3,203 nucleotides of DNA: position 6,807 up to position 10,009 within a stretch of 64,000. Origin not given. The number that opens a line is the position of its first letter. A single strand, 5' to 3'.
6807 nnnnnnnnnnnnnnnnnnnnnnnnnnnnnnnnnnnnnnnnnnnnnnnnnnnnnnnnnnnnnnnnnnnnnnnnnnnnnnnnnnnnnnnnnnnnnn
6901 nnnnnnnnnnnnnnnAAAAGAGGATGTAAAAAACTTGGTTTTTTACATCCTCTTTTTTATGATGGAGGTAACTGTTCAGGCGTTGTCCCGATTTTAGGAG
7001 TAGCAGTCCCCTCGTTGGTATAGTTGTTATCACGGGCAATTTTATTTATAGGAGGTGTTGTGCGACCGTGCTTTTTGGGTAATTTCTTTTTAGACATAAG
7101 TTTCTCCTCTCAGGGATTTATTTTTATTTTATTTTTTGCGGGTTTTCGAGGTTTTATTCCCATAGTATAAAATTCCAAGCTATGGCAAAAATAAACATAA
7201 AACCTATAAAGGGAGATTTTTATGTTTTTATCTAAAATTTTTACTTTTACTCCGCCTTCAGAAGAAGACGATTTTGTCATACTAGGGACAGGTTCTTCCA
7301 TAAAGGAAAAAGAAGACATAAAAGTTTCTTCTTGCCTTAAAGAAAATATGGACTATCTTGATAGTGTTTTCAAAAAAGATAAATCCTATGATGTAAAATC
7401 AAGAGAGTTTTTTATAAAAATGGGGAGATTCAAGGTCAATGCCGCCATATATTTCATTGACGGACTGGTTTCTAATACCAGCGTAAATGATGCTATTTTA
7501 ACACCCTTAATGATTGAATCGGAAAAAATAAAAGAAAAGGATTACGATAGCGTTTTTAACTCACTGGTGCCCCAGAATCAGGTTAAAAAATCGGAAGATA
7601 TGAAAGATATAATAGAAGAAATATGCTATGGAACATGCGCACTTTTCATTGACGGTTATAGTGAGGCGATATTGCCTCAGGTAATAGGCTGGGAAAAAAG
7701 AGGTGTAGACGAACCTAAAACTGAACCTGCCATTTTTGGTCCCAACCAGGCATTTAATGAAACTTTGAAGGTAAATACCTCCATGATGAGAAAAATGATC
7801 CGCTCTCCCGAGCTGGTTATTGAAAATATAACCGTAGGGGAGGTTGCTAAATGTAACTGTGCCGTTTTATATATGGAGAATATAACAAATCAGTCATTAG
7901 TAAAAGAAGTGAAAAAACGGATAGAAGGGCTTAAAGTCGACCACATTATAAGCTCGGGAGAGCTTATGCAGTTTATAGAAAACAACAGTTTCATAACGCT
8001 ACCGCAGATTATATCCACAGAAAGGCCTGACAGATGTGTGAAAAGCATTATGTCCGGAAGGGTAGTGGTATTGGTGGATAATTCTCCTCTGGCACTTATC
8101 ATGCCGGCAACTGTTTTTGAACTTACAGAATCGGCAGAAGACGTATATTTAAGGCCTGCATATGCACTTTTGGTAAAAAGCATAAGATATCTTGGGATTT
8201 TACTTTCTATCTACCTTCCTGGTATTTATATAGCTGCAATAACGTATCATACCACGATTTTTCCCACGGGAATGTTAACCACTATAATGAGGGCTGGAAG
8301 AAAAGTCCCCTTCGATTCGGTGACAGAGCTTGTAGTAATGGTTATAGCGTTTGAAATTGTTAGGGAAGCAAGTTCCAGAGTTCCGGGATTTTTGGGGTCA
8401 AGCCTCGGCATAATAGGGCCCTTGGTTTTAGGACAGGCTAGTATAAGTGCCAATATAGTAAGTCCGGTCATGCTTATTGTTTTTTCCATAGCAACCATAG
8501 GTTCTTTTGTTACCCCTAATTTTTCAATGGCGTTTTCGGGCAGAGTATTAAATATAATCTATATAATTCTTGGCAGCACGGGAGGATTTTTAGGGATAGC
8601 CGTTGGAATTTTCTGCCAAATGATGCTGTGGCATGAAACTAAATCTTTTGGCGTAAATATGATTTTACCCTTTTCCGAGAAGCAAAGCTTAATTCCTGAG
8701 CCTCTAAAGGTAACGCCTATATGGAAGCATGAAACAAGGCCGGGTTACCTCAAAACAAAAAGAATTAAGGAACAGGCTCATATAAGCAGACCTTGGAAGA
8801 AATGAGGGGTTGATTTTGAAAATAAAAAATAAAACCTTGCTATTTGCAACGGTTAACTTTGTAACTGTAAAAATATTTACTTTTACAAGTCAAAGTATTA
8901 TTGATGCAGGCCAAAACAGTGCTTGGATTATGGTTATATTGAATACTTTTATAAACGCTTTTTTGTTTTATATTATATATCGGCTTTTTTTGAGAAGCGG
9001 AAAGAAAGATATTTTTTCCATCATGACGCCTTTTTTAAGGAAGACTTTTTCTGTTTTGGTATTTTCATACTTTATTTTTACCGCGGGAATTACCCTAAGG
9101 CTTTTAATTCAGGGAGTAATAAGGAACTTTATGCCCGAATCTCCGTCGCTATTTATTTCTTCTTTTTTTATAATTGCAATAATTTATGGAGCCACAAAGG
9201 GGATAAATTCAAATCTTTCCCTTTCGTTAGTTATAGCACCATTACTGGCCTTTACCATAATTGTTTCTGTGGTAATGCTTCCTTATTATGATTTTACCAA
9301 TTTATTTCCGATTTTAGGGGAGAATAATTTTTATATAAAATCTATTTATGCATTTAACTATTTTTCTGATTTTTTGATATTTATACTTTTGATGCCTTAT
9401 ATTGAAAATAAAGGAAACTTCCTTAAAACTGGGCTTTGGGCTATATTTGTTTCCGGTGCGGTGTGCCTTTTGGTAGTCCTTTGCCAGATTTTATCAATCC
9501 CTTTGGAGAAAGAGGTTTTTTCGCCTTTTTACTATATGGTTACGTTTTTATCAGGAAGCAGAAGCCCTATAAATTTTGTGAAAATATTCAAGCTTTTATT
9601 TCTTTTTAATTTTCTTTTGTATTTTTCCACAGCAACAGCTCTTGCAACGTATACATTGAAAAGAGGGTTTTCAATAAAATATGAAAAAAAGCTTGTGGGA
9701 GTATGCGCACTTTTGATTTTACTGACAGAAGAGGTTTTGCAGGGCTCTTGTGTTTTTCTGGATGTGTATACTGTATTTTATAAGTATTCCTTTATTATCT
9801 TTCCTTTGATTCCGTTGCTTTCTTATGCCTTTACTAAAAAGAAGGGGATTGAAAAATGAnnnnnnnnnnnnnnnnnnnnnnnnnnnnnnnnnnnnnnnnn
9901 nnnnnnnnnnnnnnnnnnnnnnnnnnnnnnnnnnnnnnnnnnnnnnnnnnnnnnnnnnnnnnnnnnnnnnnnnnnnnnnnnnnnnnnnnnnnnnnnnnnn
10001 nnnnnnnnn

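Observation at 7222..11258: GerA-family germinant receptor operon with a coupled 59-aa two-TM D-subunit candidate and a non-lipoprotein C subunit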

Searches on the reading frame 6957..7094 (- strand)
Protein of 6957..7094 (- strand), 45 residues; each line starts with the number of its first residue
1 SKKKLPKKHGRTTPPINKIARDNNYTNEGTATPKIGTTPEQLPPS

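Call 45: search_protein_families(library=pfam, proteins=[window:6957-7094:-], max_evalue=1)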
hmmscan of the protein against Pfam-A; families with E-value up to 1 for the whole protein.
window:6957-7094:- (45 aa): 0 families

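Call 107: search_protein_families(library=ncbifam, proteins=[window:6957-7094:-], max_evalue=0.1)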
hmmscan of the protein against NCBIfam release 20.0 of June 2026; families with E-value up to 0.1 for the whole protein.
window:6957-7094:- (45 aa): 0 families

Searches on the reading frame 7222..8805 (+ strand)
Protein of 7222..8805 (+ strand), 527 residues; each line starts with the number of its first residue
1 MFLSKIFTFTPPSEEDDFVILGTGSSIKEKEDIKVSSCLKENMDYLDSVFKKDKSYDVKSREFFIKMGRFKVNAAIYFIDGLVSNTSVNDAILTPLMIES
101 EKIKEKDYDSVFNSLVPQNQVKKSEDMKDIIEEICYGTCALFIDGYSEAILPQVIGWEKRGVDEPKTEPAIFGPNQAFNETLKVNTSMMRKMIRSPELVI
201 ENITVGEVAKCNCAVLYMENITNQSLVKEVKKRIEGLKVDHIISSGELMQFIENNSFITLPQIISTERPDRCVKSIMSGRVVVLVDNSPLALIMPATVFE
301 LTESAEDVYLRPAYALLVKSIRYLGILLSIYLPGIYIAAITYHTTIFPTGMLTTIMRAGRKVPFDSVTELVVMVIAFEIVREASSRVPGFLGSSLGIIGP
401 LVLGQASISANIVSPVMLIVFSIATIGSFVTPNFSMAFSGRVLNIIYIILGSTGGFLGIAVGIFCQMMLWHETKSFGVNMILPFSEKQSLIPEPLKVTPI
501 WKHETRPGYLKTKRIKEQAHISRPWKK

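Call 3: search_protein_families(library=pfam, proteins=[window:7222-8805:+], max_evalue=0.01)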
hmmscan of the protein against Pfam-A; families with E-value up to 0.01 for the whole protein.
window:7222-8805:+ (527 aa): 1 family
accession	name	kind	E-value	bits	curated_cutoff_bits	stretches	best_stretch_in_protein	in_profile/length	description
PF03323.18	GerA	-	1.7e-145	485.6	27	1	46-507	3-464/466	Bacillus/Clostridium GerA spore germination protein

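Call 4: search_protein_families(library=ncbifam, proteins=[window:7222-8805:+], max_evalue=0.01)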
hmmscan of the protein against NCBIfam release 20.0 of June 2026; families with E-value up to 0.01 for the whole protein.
window:7222-8805:+ (527 aa): 1 family
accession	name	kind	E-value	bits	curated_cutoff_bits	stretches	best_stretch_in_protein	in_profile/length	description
NF052514.1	SpGerGerXA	equivalog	2.8e-73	247.2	850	1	58-512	16-472/479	spore germination protein GerXA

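Call 38: search_dna_similar(query=window:7222-8802:+, collection=plasmids, mode=protein, max_rows=40, rows=spread)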
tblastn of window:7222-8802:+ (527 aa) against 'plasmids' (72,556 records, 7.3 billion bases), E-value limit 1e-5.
Records with a match: 448; places in all: 639; records where one place covers at least 80% of the query: 240.
Best place of each record, by identity: <60% 448.
By first word of the organism name: Bacillus 345; Priestia 63; Clostridium 7; Paenibacillus 7; Peribacillus 5; Cytobacillus 4; Alicyclobacillus 4; Brevibacillus 2; Niallia 2; Lysinibacillus 2; and 7 more.
By predicted mobility (MOB-suite, as given by PLSDB): non-mobilizable 270; conjugative 136; mobilizable 42.
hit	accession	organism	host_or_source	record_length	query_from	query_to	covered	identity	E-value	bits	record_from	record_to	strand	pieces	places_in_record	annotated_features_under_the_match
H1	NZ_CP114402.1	Bacillus thuringiensis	liquid culture,Bacillus thuringiensis ...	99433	5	518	98%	32.8%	5e-79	277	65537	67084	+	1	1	spore germination protein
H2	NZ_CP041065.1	Priestia megaterium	cell culture,soil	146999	31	517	92%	34.3%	5e-83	288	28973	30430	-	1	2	spore germination protein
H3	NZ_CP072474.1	Priestia aryabhattai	mixed culture,soil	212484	31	520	93%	33.3%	4e-81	283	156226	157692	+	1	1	spore germination protein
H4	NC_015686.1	Clostridium acetobutylicum DSM 1731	-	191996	25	526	95%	31.8%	1e-78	276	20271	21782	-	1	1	spore germination protein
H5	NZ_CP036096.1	Bacillus toyonensis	cell culture,soil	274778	27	507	91%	32.9%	1e-76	270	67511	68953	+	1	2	spore germination protein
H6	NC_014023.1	Priestia megaterium QM B1551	-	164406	34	524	93%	31.7%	2e-80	281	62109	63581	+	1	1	spore germination protein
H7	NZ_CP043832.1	Bacillus sp. BS98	oyster,whole organism,intestinal tract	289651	29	513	92%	31.3%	1e-70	253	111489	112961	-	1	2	spore germination protein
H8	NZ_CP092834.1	Bacillus mycoides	whole organism,soil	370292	26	513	93%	30.8%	7e-58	215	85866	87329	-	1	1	spore germination protein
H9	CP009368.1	Bacillus cereus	-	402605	28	485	87%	31.8%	5e-59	219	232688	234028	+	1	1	GerA spore germination family protein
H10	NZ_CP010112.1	Bacillus thuringiensis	soil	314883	28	485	87%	31.6%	6e-58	216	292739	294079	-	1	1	spore germination protein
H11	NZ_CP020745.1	Bacillus mycoides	whole organism,soil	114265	26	485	87%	31.3%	3e-58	216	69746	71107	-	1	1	none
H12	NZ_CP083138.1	Bacillus thuringiensis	whole organism,Biopesticide Solbac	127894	36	485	85%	31.7%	3e-57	213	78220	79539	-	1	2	spore germination protein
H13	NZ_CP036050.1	Bacillus mycoides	cell culture,soil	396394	36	485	85%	31.6%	4e-57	213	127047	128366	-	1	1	spore germination protein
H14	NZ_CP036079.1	Bacillus mycoides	cell culture,soil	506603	36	485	85%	31.6%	2e-56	211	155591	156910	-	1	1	spore germination protein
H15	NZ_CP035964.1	Bacillus mycoides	cell culture,soil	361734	28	507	91%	29.3%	2e-59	219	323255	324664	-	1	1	spore germination protein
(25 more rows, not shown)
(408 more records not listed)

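Call 39: get_annotated_region(hit=H6, flank=6000)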
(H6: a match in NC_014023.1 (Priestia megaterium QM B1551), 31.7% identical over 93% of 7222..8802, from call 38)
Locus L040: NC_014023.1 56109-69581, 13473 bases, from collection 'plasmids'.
description: Priestia megaterium QM B1551 plasmid pBM700, complete sequence
organism: Priestia megaterium QM B1551 (NCBI taxid 545693)
taxonomy: Bacteria; Bacillota; Bacilli; Bacillales; Bacillaceae; Priestia; Priestia megaterium; Priestia megaterium QM B1551
host: -; source: -; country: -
typing (MOB-suite, as given by PLSDB): non-mobilizable; replicon rep_cluster_385
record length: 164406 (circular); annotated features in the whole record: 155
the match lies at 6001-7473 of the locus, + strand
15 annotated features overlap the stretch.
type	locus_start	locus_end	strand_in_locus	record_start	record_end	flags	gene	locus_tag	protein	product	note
CDS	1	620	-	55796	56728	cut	-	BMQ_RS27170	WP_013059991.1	LysR family transcriptional regulator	GO:0006355 - regulation of DNA-templated transcription [Evidence IEA]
CDS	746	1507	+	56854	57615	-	-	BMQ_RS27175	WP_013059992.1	class I SAM-dependent methyltransferase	-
CDS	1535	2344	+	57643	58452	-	-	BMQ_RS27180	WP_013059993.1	class I SAM-dependent methyltransferase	-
CDS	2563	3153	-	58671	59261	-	-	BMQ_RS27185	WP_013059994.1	lysophospholipid acyltransferase family protein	-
CDS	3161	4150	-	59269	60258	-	-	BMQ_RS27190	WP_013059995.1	ketoacyl-ACP synthase III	-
CDS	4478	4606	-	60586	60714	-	-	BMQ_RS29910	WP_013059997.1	hypothetical protein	-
CDS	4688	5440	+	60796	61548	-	-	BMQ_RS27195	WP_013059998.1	hypothetical protein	-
CDS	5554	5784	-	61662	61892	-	-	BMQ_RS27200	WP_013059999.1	hypothetical protein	-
CDS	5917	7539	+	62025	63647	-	-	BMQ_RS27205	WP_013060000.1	spore germination protein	GO:0009847 - spore germination [Evidence IEA]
CDS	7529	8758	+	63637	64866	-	-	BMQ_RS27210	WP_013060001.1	Ger(x)C family spore germination protein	-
CDS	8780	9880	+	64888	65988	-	-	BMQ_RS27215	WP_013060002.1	GerAB/ArcD/ProY family transporter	GO:0009847 - spore germination [Evidence IEA]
CDS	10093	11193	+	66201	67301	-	-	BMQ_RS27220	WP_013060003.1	GerAB/ArcD/ProY family transporter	GO:0009847 - spore germination [Evidence IEA]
CDS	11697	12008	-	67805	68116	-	-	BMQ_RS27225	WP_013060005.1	hypothetical protein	-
CDS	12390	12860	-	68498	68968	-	-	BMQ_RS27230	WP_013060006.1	hypothetical protein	-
CDS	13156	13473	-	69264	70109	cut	-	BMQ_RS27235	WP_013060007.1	STAS domain-containing protein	-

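Call 62: get_annotated_region(hit=H2, flank=5000)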
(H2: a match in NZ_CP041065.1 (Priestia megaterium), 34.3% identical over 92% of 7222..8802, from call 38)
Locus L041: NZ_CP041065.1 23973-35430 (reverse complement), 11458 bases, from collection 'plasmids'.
description: Priestia megaterium strain KNU-01 plasmid pKNU_01_2, complete sequence
organism: Priestia megaterium (NCBI taxid 1404)
taxonomy: Bacteria; Bacillota; Bacilli; Bacillales; Bacillaceae; Priestia; Priestia megaterium
host: -; source: cell culture,soil; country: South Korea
typing (MOB-suite, as given by PLSDB): non-mobilizable; replicon rep_cluster_385
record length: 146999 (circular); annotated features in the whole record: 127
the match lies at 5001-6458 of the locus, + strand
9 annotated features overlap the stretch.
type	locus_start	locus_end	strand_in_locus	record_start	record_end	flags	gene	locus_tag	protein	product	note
CDS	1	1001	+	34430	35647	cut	-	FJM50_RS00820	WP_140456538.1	MFS transporter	GO:0055085 - transmembrane transport [Evidence IEA]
CDS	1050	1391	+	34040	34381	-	-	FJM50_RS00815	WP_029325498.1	DoxX family protein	-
CDS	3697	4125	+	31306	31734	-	-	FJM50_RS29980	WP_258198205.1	hypothetical protein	-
CDS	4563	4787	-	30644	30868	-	-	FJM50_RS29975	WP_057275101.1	hypothetical protein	-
CDS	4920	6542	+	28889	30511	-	-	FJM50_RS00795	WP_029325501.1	spore germination protein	GO:0009847 - spore germination [Evidence IEA]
CDS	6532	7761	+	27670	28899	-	-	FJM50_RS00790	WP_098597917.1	Ger(x)C family spore germination protein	-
CDS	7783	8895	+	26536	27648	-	-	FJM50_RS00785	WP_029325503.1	GerAB/ArcD/ProY family transporter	GO:0009847 - spore germination [Evidence IEA]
CDS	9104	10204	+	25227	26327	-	-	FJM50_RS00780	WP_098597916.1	GerAB/ArcD/ProY family transporter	GO:0009847 - spore germination [Evidence IEA]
CDS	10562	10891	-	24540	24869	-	csaA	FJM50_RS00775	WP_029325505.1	chaperone CsaA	-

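Call 63: get_annotated_region(hit=H4, flank=5000)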
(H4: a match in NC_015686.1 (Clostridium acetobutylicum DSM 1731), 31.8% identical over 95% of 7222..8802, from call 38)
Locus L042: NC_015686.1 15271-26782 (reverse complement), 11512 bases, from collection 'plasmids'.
description: Clostridium acetobutylicum DSM 1731 plasmid pSMBa, complete sequence
organism: Clostridium acetobutylicum DSM 1731 (NCBI taxid 991791)
taxonomy: Bacteria; Bacillota; Clostridia; Eubacteriales; Clostridiaceae; Clostridium; Clostridium acetobutylicum; Clostridium acetobutylicum DSM 1731
host: -; source: -; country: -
typing (MOB-suite, as given by PLSDB): non-mobilizable; replicon rep_cluster_994
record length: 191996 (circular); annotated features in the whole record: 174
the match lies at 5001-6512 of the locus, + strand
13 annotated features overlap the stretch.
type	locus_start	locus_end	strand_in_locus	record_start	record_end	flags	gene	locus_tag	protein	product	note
CDS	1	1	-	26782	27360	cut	-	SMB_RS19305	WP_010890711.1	hypothetical protein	-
CDS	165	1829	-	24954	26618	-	-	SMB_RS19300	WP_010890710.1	alpha-keto acid decarboxylase family protein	-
CDS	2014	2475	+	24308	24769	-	-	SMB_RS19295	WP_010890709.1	MarR family transcriptional regulator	-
CDS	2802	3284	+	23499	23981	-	-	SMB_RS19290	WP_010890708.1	CBO0543 family protein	-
CDS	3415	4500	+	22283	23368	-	-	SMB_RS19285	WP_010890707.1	spore germination protein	-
CDS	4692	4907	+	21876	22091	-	-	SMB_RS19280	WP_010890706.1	hypothetical protein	-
CDS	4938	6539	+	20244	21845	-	-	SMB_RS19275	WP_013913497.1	spore germination protein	GO:0009847 - spore germination [Evidence IEA]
CDS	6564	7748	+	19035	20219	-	-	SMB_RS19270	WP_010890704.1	Ger(x)C family spore germination protein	-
CDS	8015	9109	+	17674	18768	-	-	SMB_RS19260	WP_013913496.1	endospore germination permease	GO:0009847 - spore germination [Evidence IEA]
CDS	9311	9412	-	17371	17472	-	-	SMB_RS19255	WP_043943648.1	putative holin-like toxin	-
CDS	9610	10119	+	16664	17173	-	-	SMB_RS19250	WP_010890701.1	DUF2127 domain-containing protein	-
CDS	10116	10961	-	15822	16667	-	-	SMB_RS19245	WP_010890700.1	glycerophosphodiester phosphodiesterase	-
CDS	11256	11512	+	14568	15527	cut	-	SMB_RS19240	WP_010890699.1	protein-tyrosine-phosphatase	-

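Call 64: get_annotated_region(hit=H3, flank=5000)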
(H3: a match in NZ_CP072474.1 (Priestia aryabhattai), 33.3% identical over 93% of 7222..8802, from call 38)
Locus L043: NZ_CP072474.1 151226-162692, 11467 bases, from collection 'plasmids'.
description: Priestia aryabhattai strain LAD plasmid p-LAD1, complete sequence
organism: Priestia aryabhattai (NCBI taxid 412384)
taxonomy: Bacteria; Bacillota; Bacilli; Bacillales; Bacillaceae; Priestia; Priestia aryabhattai
host: -; source: mixed culture,soil; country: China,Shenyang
typing (MOB-suite, as given by PLSDB): non-mobilizable; replicon rep_cluster_385
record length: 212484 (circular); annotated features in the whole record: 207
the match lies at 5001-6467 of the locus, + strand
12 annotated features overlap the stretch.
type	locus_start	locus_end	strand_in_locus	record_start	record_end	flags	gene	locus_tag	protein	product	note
CDS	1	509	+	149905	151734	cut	-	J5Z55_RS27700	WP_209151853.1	APC family permease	-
CDS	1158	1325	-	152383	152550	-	-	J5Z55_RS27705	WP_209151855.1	hypothetical protein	-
CDS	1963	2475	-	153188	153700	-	-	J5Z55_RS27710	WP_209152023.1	Rpn family recombination-promoting nuclease/putative transposase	-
CDS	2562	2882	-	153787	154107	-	-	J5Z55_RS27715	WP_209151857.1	hypothetical protein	-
CDS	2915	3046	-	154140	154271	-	-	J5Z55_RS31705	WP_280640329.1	hypothetical protein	-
CDS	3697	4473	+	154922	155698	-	-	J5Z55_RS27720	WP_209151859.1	hypothetical protein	-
CDS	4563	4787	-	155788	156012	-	-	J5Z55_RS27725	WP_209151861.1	hypothetical protein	-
CDS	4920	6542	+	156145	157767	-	-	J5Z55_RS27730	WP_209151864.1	spore germination protein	GO:0009847 - spore germination [Evidence IEA]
CDS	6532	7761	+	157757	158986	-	-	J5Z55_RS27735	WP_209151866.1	Ger(x)C family spore germination protein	-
CDS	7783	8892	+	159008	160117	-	-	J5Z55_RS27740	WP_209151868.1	GerAB/ArcD/ProY family transporter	GO:0009847 - spore germination [Evidence IEA]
CDS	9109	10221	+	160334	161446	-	-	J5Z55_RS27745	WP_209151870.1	GerAB/ArcD/ProY family transporter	GO:0009847 - spore germination [Evidence IEA]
CDS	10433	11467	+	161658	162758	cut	-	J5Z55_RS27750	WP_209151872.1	GerAB/ArcD/ProY family transporter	GO:0009847 - spore germination [Evidence IEA]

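Call 65: get_annotated_region(hit=H1, flank=5000)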
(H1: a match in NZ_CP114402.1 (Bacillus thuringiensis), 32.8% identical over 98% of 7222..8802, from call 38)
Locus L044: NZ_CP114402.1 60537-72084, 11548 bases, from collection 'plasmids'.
description: Bacillus thuringiensis serovar tenebrionis strain NB176-1 plasmid ppl99_NB176-1, complete sequence
organism: Bacillus thuringiensis (NCBI taxid 1444)
taxonomy: Bacteria; Bacillota; Bacilli; Bacillales; Bacillaceae; Bacillus; Bacillus thuringiensis
host: -; source: liquid culture,Bacillus thuringiensis ssp. tenebrionis (Btt); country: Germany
typing (MOB-suite, as given by PLSDB): mobilizable; relaxase MOBV
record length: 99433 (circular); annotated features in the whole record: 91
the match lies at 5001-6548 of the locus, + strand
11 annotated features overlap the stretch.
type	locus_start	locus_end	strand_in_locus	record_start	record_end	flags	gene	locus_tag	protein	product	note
CDS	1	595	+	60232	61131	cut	-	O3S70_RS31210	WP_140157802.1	IS3 family transposase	-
CDS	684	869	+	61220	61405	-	-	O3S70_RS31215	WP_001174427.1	hypothetical protein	-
CDS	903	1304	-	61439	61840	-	-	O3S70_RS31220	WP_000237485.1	type II toxin-antitoxin system death-on-curing family toxin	-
CDS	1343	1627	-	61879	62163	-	-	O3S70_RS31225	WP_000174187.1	AbrB/MazE/SpoVT family DNA-binding domain-containing protein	-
CDS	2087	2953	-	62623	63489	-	-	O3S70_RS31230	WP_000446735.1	IS3 family transposase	-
CDS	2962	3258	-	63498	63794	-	-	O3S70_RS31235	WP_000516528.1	transposase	GO:0006313 - DNA transposition [Evidence IEA]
CDS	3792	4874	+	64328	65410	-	-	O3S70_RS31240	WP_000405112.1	GerAB/ArcD/ProY family transporter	GO:0009847 - spore germination [Evidence IEA]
CDS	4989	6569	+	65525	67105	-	-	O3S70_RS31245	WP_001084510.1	spore germination protein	GO:0009847 - spore germination [Evidence IEA]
CDS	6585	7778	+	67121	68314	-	-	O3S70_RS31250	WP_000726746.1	Ger(x)C family spore germination protein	-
CDS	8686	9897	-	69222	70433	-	-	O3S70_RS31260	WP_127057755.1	IS110 family transposase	-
CDS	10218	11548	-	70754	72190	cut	-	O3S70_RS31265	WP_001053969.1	IS4-like element IS231C family transposase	-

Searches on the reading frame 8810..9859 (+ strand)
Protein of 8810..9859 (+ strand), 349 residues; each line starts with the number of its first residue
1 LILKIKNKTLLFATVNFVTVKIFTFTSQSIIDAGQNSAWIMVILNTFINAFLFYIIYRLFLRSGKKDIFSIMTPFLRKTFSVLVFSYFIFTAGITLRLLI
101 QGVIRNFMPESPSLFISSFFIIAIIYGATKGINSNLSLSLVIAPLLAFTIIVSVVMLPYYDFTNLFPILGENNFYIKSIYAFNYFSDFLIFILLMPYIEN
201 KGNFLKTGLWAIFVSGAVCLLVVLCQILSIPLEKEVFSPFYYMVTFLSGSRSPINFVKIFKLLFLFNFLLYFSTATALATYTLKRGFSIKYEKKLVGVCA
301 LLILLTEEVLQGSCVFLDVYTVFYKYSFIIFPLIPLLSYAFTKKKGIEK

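Call 3: search_protein_families(library=pfam, proteins=[window:8810-9859:+], max_evalue=0.01)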
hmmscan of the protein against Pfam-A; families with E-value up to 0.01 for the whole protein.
window:8810-9859:+ (349 aa): 1 family
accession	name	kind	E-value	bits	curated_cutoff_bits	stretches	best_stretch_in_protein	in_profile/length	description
PF03845.19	Spore_permease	-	8.2e-21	74.6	23.4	1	5-305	2-311/321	Spore germination protein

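Call 4: search_protein_families(library=ncbifam, proteins=[window:8810-9859:+], max_evalue=0.01)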
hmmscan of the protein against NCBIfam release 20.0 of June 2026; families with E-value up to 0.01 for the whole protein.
window:8810-9859:+ (349 aa): 1 family
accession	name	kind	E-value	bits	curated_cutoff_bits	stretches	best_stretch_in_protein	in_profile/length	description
TIGR00912.1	2A0309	subfamily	1.9e-19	70.3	139.55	1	5-345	3-352/357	endospore germination permease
